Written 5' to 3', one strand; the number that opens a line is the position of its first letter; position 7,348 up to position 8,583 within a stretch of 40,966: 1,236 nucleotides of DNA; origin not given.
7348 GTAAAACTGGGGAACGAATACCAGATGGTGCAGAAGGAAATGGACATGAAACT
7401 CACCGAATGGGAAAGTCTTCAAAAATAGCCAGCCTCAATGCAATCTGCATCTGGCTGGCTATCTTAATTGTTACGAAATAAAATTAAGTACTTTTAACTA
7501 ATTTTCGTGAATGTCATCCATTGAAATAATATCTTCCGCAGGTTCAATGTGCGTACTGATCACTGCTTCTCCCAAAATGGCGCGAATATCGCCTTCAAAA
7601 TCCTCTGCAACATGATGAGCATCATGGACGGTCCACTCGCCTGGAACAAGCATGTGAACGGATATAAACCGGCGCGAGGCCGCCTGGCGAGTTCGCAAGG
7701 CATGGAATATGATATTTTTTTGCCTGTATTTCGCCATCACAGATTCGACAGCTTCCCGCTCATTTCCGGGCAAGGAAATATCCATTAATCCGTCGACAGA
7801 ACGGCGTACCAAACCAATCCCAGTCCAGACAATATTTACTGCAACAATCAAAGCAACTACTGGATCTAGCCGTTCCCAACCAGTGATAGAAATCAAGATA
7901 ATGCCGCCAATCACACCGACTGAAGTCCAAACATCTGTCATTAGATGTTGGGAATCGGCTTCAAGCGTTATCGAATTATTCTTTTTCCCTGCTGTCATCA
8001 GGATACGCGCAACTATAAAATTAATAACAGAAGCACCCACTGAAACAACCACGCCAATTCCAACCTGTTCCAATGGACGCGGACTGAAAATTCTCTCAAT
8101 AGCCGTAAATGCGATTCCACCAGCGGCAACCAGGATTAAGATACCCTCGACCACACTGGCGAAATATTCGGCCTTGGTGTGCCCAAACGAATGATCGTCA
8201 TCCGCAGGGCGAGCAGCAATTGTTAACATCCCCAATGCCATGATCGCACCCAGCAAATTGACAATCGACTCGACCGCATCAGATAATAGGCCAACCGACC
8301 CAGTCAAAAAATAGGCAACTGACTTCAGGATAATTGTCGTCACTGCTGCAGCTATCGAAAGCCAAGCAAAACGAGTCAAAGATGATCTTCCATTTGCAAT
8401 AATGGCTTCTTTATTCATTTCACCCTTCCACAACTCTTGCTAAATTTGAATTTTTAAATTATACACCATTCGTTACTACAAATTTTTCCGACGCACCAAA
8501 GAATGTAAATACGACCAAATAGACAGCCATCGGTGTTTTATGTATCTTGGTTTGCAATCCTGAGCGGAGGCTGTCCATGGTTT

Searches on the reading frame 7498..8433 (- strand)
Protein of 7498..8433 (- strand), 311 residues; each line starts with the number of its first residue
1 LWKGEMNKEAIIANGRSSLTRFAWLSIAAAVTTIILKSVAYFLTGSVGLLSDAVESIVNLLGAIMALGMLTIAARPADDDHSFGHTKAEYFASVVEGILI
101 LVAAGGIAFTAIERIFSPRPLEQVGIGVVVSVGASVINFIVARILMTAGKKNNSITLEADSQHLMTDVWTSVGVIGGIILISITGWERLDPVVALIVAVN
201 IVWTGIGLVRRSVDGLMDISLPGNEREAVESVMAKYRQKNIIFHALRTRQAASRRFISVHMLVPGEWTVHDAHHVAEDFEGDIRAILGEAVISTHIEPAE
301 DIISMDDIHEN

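Call 21: search_protein_families(library=pfam, proteins=[window:7498-8433:-], max_evalue=0.01)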
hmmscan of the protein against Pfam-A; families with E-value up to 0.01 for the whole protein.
window:7498-8433:- (311 aa): 3 families
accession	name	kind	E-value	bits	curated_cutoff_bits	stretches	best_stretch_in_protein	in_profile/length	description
PF01545.26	Cation_efflux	-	1.1e-41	143.3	26.6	1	24-217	2-198/198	Cation efflux family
PF16916.11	ZT_dimer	-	5.2e-16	58.9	26.7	1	221-298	1-77/78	Dimerisation domain of Zinc Transporter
PF09383.16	NIL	-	0.0041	17.4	24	1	197-241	26-69/73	NIL domain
